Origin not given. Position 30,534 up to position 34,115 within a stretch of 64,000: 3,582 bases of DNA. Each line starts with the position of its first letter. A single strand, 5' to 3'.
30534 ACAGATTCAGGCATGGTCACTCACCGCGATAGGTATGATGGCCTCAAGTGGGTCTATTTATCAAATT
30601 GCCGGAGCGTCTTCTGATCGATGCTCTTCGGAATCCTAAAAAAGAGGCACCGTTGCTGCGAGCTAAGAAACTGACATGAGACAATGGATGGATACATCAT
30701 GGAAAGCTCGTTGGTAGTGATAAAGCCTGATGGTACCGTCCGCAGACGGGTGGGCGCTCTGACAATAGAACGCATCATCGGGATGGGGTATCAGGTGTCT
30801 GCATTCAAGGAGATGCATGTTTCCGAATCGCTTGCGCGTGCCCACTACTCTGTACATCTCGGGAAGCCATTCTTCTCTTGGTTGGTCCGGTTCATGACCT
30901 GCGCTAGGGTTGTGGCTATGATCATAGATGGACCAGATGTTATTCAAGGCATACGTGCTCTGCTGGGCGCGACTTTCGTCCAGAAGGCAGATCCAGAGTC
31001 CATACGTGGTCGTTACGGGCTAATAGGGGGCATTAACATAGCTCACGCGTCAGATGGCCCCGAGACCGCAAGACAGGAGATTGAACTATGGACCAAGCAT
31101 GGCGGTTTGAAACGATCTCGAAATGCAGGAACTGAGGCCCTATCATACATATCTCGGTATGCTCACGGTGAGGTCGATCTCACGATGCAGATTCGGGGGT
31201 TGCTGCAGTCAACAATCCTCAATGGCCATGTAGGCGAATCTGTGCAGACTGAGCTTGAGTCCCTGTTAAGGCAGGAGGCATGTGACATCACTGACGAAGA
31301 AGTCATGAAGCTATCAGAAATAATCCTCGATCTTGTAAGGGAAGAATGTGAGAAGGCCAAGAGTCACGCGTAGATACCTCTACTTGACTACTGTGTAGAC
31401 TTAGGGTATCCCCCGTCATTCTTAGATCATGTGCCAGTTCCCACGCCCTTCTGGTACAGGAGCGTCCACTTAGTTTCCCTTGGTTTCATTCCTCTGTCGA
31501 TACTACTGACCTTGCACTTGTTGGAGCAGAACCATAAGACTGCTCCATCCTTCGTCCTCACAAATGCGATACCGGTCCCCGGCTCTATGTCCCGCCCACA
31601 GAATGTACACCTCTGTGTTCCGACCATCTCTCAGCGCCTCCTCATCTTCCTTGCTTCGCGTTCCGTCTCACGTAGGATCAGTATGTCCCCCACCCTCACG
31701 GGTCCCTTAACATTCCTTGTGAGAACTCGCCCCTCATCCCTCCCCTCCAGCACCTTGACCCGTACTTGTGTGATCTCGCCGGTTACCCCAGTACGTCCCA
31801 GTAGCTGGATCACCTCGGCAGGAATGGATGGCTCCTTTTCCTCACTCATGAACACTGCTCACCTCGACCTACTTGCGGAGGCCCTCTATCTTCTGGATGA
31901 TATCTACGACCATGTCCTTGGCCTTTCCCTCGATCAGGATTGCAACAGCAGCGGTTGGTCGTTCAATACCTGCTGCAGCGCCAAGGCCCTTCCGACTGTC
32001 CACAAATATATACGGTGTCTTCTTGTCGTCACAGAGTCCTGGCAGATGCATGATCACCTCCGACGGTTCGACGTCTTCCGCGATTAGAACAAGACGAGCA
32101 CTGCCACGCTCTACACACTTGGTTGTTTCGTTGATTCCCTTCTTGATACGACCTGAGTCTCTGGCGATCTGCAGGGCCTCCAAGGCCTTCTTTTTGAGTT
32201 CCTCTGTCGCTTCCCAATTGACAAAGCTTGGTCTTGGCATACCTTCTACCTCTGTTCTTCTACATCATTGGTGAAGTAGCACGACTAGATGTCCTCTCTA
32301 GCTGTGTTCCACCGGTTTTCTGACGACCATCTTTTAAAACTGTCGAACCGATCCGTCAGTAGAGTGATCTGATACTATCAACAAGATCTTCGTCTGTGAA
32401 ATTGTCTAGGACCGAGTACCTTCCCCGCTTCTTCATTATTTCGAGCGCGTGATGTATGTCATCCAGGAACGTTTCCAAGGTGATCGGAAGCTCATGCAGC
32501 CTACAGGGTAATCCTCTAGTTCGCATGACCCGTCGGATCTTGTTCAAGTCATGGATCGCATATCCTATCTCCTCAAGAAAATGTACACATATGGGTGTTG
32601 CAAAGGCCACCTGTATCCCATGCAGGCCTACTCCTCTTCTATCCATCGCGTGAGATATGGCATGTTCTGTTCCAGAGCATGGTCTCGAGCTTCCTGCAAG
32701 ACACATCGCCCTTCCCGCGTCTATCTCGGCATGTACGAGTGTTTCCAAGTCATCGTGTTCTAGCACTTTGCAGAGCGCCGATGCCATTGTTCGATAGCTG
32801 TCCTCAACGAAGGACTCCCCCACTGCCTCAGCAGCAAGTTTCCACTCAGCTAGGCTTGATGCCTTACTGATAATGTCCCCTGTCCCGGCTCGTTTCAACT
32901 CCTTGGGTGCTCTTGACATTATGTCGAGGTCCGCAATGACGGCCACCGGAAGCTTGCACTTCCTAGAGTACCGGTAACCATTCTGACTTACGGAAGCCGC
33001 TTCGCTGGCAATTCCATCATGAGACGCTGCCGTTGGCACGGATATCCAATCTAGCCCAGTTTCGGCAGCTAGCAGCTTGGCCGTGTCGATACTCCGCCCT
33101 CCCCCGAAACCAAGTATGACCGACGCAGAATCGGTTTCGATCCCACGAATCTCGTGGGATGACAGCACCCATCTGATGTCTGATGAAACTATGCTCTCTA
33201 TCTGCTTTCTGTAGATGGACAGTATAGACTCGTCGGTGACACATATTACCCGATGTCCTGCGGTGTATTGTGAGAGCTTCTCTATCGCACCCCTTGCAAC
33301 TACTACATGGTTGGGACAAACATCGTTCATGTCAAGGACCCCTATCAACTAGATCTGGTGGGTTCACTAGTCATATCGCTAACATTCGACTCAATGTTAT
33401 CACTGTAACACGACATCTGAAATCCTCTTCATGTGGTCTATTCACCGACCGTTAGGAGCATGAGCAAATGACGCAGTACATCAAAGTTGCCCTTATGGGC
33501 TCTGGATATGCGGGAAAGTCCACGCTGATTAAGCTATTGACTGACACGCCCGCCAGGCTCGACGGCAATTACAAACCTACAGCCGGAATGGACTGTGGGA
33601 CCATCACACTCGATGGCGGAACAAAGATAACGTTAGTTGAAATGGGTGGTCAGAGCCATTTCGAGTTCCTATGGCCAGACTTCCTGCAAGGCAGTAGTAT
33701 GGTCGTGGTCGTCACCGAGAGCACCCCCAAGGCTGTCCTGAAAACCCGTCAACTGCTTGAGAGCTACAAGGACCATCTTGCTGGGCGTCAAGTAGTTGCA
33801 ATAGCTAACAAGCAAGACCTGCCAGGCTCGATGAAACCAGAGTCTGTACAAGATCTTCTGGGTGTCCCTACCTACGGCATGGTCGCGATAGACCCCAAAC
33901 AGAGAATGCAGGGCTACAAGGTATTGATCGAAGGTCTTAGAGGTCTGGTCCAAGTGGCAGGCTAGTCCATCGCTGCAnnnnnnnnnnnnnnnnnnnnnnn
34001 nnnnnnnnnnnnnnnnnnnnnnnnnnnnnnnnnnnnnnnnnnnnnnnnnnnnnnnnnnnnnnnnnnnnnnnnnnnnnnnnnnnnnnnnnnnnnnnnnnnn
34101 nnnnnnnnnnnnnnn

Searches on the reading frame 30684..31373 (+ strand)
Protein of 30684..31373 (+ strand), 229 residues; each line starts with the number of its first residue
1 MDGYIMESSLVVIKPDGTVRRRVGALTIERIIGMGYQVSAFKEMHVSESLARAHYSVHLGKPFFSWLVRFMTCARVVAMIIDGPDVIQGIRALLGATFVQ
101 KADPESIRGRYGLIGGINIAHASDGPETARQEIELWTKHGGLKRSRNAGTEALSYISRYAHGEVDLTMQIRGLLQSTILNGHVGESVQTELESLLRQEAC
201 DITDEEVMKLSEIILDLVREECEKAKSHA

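Call 49: search_protein_families(library=pfam, proteins=[window:30684-31373:+])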
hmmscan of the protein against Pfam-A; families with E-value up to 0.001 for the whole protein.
window:30684-31373:+ (229 aa): 1 family
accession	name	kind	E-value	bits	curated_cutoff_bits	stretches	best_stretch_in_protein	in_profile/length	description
PF00334.24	NDK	-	5.2e-36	123.9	27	1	7-138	1-131/135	Nucleoside diphosphate kinase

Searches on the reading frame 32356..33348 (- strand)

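Call 49: search_protein_families(library=pfam, proteins=[window:32356-33348:-])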
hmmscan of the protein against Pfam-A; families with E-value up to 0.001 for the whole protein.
window:32356-33348:- (330 aa): 2 families
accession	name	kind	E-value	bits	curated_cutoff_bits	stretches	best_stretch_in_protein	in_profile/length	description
PF13685.12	Fe-ADH_2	-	2.4e-25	89.7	28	1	18-148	3-149/149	Iron-containing alcohol dehydrogenase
PF00465.25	Fe-ADH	-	2e-10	40.9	31.3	1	12-140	1-167/168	Iron-containing alcohol dehydrogenase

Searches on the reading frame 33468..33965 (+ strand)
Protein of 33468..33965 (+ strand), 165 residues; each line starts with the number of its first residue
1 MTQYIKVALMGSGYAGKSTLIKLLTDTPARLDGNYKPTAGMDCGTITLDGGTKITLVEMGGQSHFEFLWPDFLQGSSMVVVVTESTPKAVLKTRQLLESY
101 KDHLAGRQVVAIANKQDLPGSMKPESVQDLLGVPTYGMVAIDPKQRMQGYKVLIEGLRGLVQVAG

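Call 51: search_protein_families(library=pfam, proteins=[window:33468-33965:+])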
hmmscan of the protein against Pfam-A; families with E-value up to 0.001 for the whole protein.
window:33468-33965:+ (165 aa): 4 families
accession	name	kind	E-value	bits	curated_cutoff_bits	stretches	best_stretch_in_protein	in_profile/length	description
PF00025.27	Arf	-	9.6e-14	51.7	22.3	1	3-135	13-144/174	ADP-ribosylation factor family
PF08477.19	Roc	-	1.8e-08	35.1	27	1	6-117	1-119/119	Ras of Complex, Roc, domain of DAPkinase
PF00071.28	Ras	-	5.4e-06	26.5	21.6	1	6-119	1-117/162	Ras family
PF01926.29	MMR_HSR1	-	1.6e-05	25.4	21.9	1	6-115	1-113/113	50S ribosome-binding GTPase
